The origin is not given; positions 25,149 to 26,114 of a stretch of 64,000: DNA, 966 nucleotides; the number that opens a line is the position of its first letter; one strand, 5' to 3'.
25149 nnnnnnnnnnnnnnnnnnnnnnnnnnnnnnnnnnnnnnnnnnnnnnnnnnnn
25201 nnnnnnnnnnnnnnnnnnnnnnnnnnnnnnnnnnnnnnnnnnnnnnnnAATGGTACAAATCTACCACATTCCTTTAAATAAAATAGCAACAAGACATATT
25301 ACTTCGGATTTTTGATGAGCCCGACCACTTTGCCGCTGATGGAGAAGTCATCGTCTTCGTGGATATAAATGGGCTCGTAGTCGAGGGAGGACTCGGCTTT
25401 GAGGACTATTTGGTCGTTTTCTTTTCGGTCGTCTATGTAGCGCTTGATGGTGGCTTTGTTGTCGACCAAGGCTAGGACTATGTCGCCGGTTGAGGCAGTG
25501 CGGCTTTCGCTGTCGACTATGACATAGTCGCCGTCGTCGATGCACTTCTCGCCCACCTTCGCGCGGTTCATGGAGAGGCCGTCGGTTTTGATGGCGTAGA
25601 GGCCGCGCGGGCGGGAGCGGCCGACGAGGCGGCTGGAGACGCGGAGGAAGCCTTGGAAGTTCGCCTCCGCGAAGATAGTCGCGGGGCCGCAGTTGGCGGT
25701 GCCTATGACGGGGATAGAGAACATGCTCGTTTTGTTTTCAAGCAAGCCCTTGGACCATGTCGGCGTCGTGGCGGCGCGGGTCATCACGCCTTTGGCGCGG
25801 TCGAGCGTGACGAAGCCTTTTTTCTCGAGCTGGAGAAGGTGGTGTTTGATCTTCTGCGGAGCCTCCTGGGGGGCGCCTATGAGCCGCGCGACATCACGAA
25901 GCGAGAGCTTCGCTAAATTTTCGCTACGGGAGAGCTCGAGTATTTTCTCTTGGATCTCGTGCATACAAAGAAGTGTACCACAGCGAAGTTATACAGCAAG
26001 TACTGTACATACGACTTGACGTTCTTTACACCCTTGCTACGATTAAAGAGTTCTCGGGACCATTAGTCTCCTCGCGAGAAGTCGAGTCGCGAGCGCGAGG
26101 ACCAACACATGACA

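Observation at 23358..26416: AT-rich single-gene OLD-family (ATPase + TOPRIM) nuclease island inserted directly downstream of a LexA-like repressor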

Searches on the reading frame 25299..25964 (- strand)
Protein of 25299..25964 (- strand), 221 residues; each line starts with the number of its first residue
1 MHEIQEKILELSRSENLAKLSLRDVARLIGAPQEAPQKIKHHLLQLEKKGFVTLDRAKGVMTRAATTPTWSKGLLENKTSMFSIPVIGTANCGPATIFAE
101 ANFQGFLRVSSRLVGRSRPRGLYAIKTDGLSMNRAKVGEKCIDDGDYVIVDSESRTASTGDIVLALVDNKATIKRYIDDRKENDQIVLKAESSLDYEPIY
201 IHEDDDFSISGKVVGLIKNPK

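Call 3: search_protein_families(library=pfam, proteins=[window:25299-25964:-], max_evalue=0.01)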
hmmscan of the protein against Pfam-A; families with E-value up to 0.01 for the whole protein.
window:25299-25964:- (221 aa): 1 family
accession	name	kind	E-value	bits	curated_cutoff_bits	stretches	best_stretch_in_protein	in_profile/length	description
PF00717.28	Peptidase_S24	-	9.6e-20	70.9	23.3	1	85-214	1-116/116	Peptidase S24-like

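Call 4: search_protein_families(library=padloc, proteins=[window:25299-25964:-], max_evalue=0.01)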
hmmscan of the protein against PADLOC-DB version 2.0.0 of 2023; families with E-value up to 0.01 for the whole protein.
window:25299-25964:- (221 aa): 0 families

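Call 5: search_protein_families(library=ncbifam, proteins=[window:25299-25964:-], max_evalue=0.01)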
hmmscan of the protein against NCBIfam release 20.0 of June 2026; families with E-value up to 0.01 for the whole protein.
window:25299-25964:- (221 aa): 2 families
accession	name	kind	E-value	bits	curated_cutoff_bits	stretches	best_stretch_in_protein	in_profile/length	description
TIGR00498.1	lexA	equivalog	8.6e-24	84.3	110.95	1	21-219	27-201/203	transcriptional repressor LexA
NF007621.2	PRK10276.1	subfamily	2.3e-14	53.4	110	1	118-218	25-115/115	translesion error-prone DNA polymerase V autoproteolytic subunit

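Call 14: find_related_loci(query=window:25299-25964:-, collection=genome_contigs, flank=10000)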
Query window:25299-25964:- (221 aa) in genome_contigs; peptide patterns used: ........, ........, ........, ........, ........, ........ (x = any residue, [..] = any of these).
134 stretches matched a pattern; 13 encode a relative of the query (tblastn E <= 1e-3); 13 distinct loci.
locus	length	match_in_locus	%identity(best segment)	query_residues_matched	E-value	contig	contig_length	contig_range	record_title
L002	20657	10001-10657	63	1-220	2e-93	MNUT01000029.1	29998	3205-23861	MAG: Candidatus Falkowbacteria bacterium CG1_02_37_21 cg1_0.2_scaffold_1029_c, whole genome shotgun sequence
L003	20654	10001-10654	58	1-219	4e-91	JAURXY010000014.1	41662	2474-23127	MAG: bacterium isolate E10_metabat.bin.66_sub E10_k141_177511, whole genome shotgun sequence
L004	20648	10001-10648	60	1-221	1e-89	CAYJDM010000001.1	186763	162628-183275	MAG TPA_asm: uncultured Candidatus Saccharibacteria bacterium isolate ERP123247_co1_51 genome assembly, contig: NODE_30_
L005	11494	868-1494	50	1-221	2e-69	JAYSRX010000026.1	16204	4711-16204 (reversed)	MAG: Candidatus Paceibacterota bacterium isolate GFS_12037 GFS_12037_25, whole genome shotgun sequence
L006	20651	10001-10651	50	1-221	2e-68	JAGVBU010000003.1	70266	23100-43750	MAG: Candidatus Paceibacterota bacterium isolate DeMMO6_38 c_000000052203, whole genome shotgun sequence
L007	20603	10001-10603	48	1-220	5e-64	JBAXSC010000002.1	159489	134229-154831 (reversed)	MAG: Candidatus Nomurabacteria bacterium isolate ELA599 MAG599_2, whole genome shotgun sequence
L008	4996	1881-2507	45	1-221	1e-55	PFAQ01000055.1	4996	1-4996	MAG: Candidatus Falkowbacteria bacterium CG10_big_fil_rev_8_21_14_0_10_39_9 CG10_8_21_14_0.10_scaffold_19890_c, whole ge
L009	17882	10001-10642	42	1-220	8e-54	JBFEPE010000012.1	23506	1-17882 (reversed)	MAG: Candidatus Paceibacteria bacterium isolate Mix_mud04.2021.02.65 k141_2239727_length_23506_cov_32.1648, whole genome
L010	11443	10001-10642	42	1-220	2e-53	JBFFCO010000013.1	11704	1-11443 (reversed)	MAG: Candidatus Paceibacteria bacterium isolate Mix_mud12.2021.10.51 k141_1552366_length_11704_cov_9.9829, whole genome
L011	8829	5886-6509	42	1-221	1e-50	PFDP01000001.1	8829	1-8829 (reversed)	MAG: Candidatus Peregrinibacteria bacterium CG10_big_fil_rev_8_21_14_0_10_36_19 CG10_8_21_14_0.10_scaffold_8794_c, whole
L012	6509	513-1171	45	1-221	3e-52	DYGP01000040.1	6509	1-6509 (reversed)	MAG TPA_asm: Candidatus Paceibacter sp. isolate BE2012_7_51_7 Afr_mines_BE2012_4412_length_6509_cov_3_033468, whole geno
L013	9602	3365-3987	44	1-221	2e-46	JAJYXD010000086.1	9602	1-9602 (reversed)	MAG: bacterium isolate FK3.bin18 NODE_14159_length_9602_cov_0.873245, whole genome shotgun sequence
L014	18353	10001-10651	48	1-221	3e-66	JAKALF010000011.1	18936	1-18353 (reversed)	MAG: bacterium isolate WY5.bin119 NODE_4660_length_18936_cov_1.301292, whole genome shotgun sequence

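Call 28: find_homologous_proteins(query=window:25299-25964:-, max_evalue=1e-10)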
Query window:25299-25964:- (221 aa): 2290 proteins with E <= 1e-10 among 3234 candidates; the best 120 are listed.
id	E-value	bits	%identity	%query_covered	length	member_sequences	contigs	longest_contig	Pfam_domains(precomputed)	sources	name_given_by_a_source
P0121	5.3e-127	440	91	100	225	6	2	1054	PF00717.29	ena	-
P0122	2.7e-114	398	81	100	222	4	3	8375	PF00717.29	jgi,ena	-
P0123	1.8e-110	386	79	100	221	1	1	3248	PF00717.29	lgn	-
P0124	1.8e-110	386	79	100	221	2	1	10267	PF00717.29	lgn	-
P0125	1.2e-108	380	76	100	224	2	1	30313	PF00717.29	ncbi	-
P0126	1.3e-108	380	78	100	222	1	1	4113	PF00717.29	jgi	-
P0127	2.4e-103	362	73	100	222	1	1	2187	PF00717.29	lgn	-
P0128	3.5e-103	362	74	100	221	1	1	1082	PF00717.29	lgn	-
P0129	5.0e-103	361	73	100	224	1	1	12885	PF00717.29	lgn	-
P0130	2.4e-100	352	70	100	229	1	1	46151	PF00717.29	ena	-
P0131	4.3e-100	352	70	100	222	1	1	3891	PF00717.29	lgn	-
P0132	8.3e-100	351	69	100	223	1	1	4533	PF00717.29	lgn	-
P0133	2.0e-99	350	70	100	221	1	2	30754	PF00717.29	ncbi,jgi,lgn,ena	-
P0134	2.1e-99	349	71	100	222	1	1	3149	PF00717.29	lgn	-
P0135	2.6e-99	349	69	100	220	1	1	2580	PF00717.29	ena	-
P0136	2.8e-99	349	71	100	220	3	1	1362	PF00717.29,PF01726.23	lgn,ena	-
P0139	1.0e-98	347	70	100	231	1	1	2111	PF00717.29,PF01726.23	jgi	-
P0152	8.2e-98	344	70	100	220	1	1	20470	PF00717.29,PF01726.23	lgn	-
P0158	1.4e-97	343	71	99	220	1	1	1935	PF00717.29,PF01726.23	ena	-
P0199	2.5e-96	339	69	99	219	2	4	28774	PF00717.29,PF01726.23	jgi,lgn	jgi:repressor LexA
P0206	3.8e-96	339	68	100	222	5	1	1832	PF00717.29,PF01726.23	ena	-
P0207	4.4e-96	339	68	99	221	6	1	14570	PF00717.29,PF01726.23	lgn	-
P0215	5.6e-96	338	66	100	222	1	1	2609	PF00717.29,PF01726.23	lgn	-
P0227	1.3e-95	337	68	99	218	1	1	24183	PF00717.29,PF01726.23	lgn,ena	-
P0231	1.6e-95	337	68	100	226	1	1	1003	PF00717.29,PF01726.23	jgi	jgi:repressor LexA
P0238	2.0e-95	336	69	100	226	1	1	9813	PF00717.29,PF01726.23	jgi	jgi:repressor LexA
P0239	2.2e-95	336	68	99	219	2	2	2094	PF00717.29,PF01726.23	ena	-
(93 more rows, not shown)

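Call 29: find_encoding_contigs(protein=P0122, flank=8000, max_places=2)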
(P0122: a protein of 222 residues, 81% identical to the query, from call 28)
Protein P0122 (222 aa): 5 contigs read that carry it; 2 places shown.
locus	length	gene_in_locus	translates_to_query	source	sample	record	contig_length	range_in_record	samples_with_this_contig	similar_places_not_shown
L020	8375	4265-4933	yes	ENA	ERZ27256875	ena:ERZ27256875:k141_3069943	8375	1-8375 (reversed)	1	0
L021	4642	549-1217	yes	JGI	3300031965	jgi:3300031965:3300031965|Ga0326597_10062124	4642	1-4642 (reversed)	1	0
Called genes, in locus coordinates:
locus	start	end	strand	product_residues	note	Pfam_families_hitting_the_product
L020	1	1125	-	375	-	?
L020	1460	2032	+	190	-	-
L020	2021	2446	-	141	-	-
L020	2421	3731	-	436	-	PF01555:N6_N4_Mtase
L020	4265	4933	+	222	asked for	PF00717:Peptidase_S24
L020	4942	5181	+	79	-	PF09954:DUF2188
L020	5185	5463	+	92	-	-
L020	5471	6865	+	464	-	PF14082:SduA_C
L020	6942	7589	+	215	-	-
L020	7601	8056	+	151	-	-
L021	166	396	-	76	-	-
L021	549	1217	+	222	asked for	PF00717:Peptidase_S24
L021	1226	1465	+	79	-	PF09954:DUF2188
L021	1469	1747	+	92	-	-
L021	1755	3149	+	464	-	PF14082:SduA_C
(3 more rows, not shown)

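Call 30: find_encoding_contigs(protein=P0124, flank=8000, max_places=2)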
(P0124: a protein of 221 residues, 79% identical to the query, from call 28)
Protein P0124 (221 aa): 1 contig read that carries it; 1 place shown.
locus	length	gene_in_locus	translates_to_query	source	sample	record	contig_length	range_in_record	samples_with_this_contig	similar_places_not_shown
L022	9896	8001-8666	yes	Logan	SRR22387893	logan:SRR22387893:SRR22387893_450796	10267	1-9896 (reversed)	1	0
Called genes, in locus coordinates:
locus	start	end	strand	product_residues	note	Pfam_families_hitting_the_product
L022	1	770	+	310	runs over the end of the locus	PF18899:DUF5655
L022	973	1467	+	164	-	PF09567:RE_MamI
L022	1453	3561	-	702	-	PF02384:N6_Mtase, PF07669:Eco57I (weak), PF01170:UPF0020 (weak)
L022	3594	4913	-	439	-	PF00239:Resolvase, PF07508:Recombinase, PF13408:Zn_ribbon_recom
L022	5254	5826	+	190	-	-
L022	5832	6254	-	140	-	-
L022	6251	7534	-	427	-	PF01555:N6_N4_Mtase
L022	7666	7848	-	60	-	PF07411:DUF1508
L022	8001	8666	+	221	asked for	PF00717:Peptidase_S24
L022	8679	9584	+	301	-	-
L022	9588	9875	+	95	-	-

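Call 31: find_encoding_contigs(protein=P0125, flank=8000, max_places=2)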
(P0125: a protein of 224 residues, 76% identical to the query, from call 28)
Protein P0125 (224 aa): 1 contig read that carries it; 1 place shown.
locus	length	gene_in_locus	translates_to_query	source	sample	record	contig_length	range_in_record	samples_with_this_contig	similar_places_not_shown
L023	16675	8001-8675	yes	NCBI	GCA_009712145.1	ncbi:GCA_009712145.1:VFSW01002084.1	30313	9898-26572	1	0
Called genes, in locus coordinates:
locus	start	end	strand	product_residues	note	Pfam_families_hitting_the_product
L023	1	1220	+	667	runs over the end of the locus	PF10412:TrwB_AAD_bind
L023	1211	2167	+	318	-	PF13814:Replic_Relax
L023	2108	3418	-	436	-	PF10412:TrwB_AAD_bind, PF01935:DUF87 (weak), PF13401:AAA_22 (faint)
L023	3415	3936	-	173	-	PF20137:BubE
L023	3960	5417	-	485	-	PF01636:APH (weak), PF19974:TCAD9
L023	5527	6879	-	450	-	PF00899:ThiF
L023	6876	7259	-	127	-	PF14462:Prok-E2_E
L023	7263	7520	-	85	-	PF14452:Multi_ubiq (weak)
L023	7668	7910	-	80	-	-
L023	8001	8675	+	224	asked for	PF00717:Peptidase_S24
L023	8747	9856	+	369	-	PF00753:Lactamase_B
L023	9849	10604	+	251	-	-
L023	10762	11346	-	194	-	-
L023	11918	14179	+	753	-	PF00545:Ribonuclease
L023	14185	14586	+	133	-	PF01337:Barstar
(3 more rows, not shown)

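Call 46: find_related_loci(query=window:25299-25964:-, collection=viral_contigs, flank=6000)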
Query window:25299-25964:- (221 aa) in viral_contigs; peptide patterns used: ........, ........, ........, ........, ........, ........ (x = any residue, [..] = any of these).
55 stretches matched a pattern, but none encodes a relative of the query by tblastn (E <= 1e-3).

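Call 50: find_related_loci(query=A3, collection=viral_contigs, flank=6000)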
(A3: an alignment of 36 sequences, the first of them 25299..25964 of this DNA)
Query A3 (221 aa) in viral_contigs; peptide patterns used: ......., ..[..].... (x = any residue, [..] = any of these).
235 stretches matched a pattern; 5 encode a relative of the query (tblastn E <= 1e-3); 5 distinct loci.
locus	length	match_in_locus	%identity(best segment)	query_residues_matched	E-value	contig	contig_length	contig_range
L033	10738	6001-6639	39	1-218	1e-43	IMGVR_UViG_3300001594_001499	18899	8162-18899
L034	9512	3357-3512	51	1-53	6e-11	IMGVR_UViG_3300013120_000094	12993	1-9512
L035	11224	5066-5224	43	2-54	3e-10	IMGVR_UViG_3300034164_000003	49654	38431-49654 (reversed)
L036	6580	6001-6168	43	1-54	2e-7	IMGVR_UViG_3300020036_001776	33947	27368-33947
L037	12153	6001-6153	38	2-54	3e-6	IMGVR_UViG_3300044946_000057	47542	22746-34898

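Call 51: find_related_loci(query=A3, collection=metagenome_contigs, flank=6000)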
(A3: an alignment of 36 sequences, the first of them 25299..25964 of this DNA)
Query A3 (221 aa) in metagenome_contigs; peptide patterns used: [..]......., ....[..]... (x = any residue, [..] = any of these).
600 stretches matched a pattern (row limit reached: there are more); 360 encode a relative of the query (tblastn E <= 1e-3); the best 80 are kept; 80 distinct loci.
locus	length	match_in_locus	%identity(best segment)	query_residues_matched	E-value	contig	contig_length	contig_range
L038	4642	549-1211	81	1-221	9e-126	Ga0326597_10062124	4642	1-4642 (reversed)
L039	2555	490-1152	81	1-221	1e-130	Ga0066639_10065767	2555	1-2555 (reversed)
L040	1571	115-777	81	1-221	2e-134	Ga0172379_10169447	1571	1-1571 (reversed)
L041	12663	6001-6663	76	1-221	1e-118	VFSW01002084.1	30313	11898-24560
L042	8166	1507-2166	70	1-221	3e-108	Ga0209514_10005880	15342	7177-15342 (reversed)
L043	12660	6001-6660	70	1-221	3e-108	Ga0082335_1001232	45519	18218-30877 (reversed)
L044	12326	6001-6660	69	1-221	3e-107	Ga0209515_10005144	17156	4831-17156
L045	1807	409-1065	68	1-220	2e-113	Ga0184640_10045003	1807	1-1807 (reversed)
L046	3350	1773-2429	69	1-220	5e-108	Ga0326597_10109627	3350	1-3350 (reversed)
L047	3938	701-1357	69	1-220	8e-107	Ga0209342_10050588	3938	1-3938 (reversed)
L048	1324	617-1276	70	1-220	1e-114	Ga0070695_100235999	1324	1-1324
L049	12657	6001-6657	69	1-220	4e-105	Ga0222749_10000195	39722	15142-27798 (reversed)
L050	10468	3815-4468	68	1-219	5e-105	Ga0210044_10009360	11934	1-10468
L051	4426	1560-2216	68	1-220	1e-105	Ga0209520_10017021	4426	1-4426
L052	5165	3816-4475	68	1-221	7e-105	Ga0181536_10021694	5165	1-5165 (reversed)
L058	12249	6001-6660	67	1-221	7e-104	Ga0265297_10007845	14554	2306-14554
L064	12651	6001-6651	69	1-218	1e-102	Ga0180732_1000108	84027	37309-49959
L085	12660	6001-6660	65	1-221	4e-100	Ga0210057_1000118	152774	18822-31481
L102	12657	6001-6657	65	1-220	8e-99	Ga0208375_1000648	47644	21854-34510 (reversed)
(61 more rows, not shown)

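Call 59: search_protein_families(library=pfam, alignment_id=A4, max_evalue=0.00001)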
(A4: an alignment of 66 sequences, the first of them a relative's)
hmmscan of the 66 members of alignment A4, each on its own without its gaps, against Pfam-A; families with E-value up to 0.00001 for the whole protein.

A. member 1, L002:10756-11604:+ (283 aa): 1 family
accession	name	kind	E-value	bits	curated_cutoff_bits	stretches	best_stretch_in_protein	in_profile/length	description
PF02498.22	Bro-N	-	5.4e-09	37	25.6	1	21-107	8-86/96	BRO family, N-terminal domain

B. families by the number of members that match (of 66 scanned): 47 families (the first 25 are shown)
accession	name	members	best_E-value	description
PF18144.7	SMODS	3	2.5e-27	Second Messenger Oligonucleotide or Dinucleotide Synthetase domain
PF01936.24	NYN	3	9e-22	NYN domain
PF13365.12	Trypsin_2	3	9e-17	Trypsin-like peptidase domain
PF00089.32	Trypsin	3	1.5e-10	Trypsin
PF02646.22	RmuC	2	1.4e-74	RmuC family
PF00270.35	DEAD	2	7.9e-49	DEAD/DEAH box helicase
PF02384.22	N6_Mtase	2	6.1e-28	N-6 DNA Methylase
PF00271.37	Helicase_C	2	1.6e-26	Helicase conserved C-terminal domain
PF08241.18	Methyltransf_11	2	1e-21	Methyltransferase domain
PF13649.12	Methyltransf_25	2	2.8e-20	Methyltransferase domain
PF13847.12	Methyltransf_31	2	6.5e-16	Methyltransferase domain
PF08242.18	Methyltransf_12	2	2.2e-12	Methyltransferase domain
PF13489.12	Methyltransf_23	2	2.9e-12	Methyltransferase domain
PF00753.33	Lactamase_B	2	2e-11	Metallo-beta-lactamase superfamily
PF00488.27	MutS_V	1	1.2e-85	MutS domain V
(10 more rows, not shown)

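Call 60: search_protein_families(library=pfam, alignment_id=A5, max_evalue=0.00001)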
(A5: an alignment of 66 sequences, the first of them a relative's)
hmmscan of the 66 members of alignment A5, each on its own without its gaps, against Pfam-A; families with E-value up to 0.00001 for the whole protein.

A. member 1, L014:17225-18070:+ (282 aa): 1 family
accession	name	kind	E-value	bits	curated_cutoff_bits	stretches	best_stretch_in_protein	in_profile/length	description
PF00834.25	Ribul_P_3_epim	-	3.7e-30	105.2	21.1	1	81-266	13-197/198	Ribulose-phosphate 3 epimerase family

B. families by the number of members that match (of 66 scanned): 64 families (the first 25 are shown)
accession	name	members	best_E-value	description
PF13408.12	Zn_ribbon_recom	3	2.6e-10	Recombinase zinc beta ribbon domain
PF00239.26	Resolvase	2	1.4e-19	Resolvase, N terminal domain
PF13310.11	Virulence_RhuM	1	1.6e-104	Virulence protein RhuM family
PF09587.15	PGA_cap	1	9.3e-80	Bacterial capsule synthesis protein PGA_cap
PF02618.21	YceG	1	4.7e-72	YceG-like family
PF08323.17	Glyco_transf_5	1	6.7e-68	Starch synthase catalytic domain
PF00912.28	Transgly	1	6.4e-64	Transglycosylase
PF01795.25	Methyltransf_5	1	6e-62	MraW methylase family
PF02781.21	G6PD_C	1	2.1e-57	Glucose-6-phosphate dehydrogenase, C-terminal domain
PF01668.23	SmpB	1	8.7e-52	SmpB protein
PF00479.28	G6PD_N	1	4.4e-49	Glucose-6-phosphate dehydrogenase, NAD binding domain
PF00144.29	Beta-lactamase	1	5.5e-48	Beta-lactamase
PF00587.30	tRNA-synt_2b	1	5.7e-46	tRNA synthetase class II core domain (G, H, P, S and T)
PF01545.26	Cation_efflux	1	2.9e-41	Cation efflux family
PF00009.33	GTP_EFTU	1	1.7e-38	Elongation factor Tu GTP binding domain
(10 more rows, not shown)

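Call 61: search_protein_families(library=padloc, alignment_id=A4, max_evalue=1e-10)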
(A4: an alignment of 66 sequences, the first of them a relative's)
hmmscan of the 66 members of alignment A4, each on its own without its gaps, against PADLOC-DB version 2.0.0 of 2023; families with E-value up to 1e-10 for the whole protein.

A. member 1, L002:10756-11604:+ (283 aa): 4 families
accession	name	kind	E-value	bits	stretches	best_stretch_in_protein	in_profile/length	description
PDLC04919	PDC-S13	-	1.9e-101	337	1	1-275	1-276/281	-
PDLC03083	Specificity_I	-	3e-41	139.3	1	10-279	6-276/717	Type I specificity subunit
PDLC04871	PDC-S05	-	5e-22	76.4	1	7-126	11-128/468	-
PDLC04918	PDC-S13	-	4.2e-16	57.6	1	18-69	18-70/214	-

B. families by the number of members that match (of 66 scanned): 154 families (the first 25 are shown)
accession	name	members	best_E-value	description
PDLC00823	Cyclase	4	4.2e-108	oligonucleotide-cyclase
PDLC04134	mad2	4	1.5e-25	mads_2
PDLC00773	Cyclase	3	9.6e-30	oligonucleotide-cyclase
PDLC00822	Cyclase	3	9.4e-26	oligonucleotide-cyclase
PDLC03805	RTasMBL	3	3e-24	DRT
PDLC04676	PDC-M48B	2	6.2e-99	-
PDLC00803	Cyclase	2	1.7e-80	oligonucleotide-cyclase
PDLC00809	Cyclase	2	1.3e-64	oligonucleotide-cyclase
PDLC00776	Cyclase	2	5.1e-38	oligonucleotide-cyclase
PDLC00796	Cyclase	2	5.3e-38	oligonucleotide-cyclase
PDLC03021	MTase_I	2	1.2e-32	Type I methyltransferase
PDLC03854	LmuA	2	2e-29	-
PDLC00788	Cyclase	2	8e-29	oligonucleotide-cyclase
PDLC00801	Cyclase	2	1.1e-27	oligonucleotide-cyclase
PDLC04677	PDC-M48B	2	2.9e-21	-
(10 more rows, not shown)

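Call 62: search_protein_families(library=padloc, alignment_id=A5, max_evalue=1e-10)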
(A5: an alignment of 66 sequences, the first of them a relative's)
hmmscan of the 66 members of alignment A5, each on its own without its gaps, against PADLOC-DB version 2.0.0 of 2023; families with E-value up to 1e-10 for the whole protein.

A. member 1, L014:17225-18070:+ (282 aa): 0 families

B. families by the number of members that match (of 66 scanned): 75 families (the first 25 are shown)
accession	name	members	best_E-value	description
PDLC02317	AbiEii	1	9.6e-179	AbiEii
PDLC04851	PDC-S05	1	7.8e-143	-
PDLC04868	PDC-S05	1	2.1e-136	-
PDLC04853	PDC-S05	1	1.1e-134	-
PDLC04871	PDC-S05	1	3.7e-132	-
PDLC04852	PDC-S05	1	1.3e-125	-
PDLC03281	MTase_II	1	3.8e-118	Type II methyltransferase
PDLC04920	PDC-S13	1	1.1e-116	-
PDLC04843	PDC-S05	1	1.6e-112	-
PDLC04864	PDC-S05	1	1e-99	-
PDLC04870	PDC-S05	1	1.1e-89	-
PDLC04876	PDC-S05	1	8.7e-73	-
PDLC02304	AbiEii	1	1.2e-67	AbiEii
PDLC04858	PDC-S05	1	7.4e-52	-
PDLC04854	PDC-S05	1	2.4e-49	-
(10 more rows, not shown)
